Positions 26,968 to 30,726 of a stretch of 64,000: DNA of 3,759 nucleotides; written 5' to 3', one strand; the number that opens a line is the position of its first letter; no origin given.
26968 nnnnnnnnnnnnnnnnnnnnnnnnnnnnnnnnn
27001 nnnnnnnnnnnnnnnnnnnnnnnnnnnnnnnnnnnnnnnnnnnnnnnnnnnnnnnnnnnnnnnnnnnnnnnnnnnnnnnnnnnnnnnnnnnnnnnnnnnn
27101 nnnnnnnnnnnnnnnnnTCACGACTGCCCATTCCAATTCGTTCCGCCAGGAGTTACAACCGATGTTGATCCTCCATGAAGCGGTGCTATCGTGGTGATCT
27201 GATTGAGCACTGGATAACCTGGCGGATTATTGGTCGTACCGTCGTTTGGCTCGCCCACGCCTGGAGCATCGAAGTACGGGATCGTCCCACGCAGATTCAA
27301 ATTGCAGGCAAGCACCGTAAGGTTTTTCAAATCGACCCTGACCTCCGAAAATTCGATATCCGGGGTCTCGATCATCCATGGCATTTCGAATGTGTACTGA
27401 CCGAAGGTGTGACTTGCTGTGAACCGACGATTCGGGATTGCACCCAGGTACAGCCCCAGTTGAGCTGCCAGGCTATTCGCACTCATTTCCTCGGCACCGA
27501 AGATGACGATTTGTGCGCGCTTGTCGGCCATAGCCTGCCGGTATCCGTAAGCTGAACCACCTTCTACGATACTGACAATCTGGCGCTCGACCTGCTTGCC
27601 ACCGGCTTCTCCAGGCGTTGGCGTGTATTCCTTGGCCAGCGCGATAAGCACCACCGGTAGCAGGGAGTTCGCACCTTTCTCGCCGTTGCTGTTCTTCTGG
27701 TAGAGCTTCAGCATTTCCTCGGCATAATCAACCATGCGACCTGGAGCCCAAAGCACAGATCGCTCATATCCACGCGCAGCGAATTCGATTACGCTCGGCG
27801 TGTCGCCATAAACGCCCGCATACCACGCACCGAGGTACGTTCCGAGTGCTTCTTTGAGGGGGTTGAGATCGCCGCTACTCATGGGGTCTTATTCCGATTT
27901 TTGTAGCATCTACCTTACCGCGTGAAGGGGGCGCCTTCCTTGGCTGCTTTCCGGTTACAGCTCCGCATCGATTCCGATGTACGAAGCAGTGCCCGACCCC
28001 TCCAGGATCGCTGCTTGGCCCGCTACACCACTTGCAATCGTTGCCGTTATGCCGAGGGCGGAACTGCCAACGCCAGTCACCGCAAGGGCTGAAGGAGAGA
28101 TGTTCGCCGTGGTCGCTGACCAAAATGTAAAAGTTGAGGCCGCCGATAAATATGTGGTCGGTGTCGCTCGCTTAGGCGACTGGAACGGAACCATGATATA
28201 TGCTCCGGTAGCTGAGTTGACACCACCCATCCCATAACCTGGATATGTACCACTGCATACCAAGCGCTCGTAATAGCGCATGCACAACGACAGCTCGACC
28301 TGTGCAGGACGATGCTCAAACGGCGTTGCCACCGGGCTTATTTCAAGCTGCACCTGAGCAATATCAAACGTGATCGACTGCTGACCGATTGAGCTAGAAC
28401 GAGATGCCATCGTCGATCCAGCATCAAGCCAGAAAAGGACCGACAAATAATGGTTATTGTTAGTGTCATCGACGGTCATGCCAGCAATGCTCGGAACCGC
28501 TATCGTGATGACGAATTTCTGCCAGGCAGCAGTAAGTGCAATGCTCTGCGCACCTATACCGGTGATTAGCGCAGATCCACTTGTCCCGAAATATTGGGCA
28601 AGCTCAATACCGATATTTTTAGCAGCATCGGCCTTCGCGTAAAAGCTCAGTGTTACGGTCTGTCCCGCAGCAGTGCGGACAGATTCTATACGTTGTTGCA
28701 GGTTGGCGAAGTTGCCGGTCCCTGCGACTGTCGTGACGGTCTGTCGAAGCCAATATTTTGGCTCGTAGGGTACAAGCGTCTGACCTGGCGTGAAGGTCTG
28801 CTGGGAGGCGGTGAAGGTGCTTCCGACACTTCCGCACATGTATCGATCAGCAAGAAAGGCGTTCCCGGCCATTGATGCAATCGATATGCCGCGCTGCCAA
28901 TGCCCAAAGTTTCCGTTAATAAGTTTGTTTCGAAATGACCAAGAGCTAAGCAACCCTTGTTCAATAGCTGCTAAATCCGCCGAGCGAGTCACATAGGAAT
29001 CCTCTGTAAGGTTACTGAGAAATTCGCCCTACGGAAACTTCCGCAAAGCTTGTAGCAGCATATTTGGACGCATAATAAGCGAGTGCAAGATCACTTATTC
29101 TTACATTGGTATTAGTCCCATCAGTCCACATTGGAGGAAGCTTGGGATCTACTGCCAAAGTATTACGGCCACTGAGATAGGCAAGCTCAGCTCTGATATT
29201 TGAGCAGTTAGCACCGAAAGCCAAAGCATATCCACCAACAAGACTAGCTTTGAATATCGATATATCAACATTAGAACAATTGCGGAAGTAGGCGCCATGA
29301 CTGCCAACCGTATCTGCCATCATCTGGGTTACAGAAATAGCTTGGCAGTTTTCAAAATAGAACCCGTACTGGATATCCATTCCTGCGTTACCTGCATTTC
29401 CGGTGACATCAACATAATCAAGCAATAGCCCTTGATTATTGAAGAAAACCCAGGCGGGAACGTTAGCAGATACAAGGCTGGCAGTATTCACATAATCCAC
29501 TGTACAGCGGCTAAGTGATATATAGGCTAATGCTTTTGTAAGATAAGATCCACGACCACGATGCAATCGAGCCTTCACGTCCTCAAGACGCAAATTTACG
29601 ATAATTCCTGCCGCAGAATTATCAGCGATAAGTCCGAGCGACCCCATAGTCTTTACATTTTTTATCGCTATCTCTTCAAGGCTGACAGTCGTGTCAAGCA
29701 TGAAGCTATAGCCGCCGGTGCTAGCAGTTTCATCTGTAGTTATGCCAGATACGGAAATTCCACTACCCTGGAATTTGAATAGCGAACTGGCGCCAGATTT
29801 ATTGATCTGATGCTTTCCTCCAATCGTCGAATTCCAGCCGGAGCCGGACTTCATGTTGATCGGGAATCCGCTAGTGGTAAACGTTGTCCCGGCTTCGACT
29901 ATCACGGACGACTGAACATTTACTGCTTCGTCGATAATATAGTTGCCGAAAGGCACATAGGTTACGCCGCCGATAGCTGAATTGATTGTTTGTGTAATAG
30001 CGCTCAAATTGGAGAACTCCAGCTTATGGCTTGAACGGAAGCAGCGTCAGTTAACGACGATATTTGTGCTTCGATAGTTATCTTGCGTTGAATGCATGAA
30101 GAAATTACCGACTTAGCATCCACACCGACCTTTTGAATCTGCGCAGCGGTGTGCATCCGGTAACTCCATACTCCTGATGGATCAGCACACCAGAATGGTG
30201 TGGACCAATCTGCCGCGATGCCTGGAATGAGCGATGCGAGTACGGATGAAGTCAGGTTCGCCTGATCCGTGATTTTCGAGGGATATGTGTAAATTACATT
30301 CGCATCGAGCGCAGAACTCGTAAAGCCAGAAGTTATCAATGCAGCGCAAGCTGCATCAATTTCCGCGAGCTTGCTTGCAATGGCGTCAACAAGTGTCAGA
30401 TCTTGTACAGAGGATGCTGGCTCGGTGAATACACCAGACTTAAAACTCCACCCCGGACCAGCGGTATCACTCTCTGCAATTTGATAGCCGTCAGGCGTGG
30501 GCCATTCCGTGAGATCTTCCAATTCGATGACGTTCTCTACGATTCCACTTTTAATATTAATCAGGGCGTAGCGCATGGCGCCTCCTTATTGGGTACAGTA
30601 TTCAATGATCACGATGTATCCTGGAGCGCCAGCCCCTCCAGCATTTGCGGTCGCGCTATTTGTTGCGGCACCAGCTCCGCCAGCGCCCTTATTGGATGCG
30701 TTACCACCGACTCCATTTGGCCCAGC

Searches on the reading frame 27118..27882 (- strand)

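Call 7: search_protein_families(library=phrogs, proteins=[window:27118-27882:-], max_evalue=0.001)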
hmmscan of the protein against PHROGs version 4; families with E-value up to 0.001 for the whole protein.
window:27118-27882:- (254 aa): 1 family
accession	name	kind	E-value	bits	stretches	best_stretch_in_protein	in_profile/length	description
phrog_4333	-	unknown function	1.1e-41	143.9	1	6-231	8-247/272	-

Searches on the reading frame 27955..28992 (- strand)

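Call 7: search_protein_families(library=phrogs, proteins=[window:27955-28992:-], max_evalue=0.001)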
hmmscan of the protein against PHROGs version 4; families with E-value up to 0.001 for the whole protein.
window:27955-28992:- (345 aa): 4 families
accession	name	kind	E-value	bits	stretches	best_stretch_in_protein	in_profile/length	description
phrog_4492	-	tail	3.4e-76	258.3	1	8-344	779-1095/1096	tail fiber protein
phrog_25042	-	tail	1.1e-51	177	1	19-255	307-545/632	tail fiber protein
phrog_27782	-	unknown function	8.1e-40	138.1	1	20-295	313-585/644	-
phrog_28838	-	unknown function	6.5e-21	75.6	1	19-312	382-644/661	-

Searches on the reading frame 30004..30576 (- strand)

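Call 7: search_protein_families(library=phrogs, proteins=[window:30004-30576:-], max_evalue=0.001)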
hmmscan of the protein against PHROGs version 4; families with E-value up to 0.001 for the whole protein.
window:30004-30576:- (190 aa): 2 families
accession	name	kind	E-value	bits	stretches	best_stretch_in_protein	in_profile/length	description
phrog_1348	-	tail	2.4e-29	103.7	1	55-189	52-178/224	tail fiber protein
phrog_1807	-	tail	1.2e-08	35.9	1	64-185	119-234/241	tail fiber protein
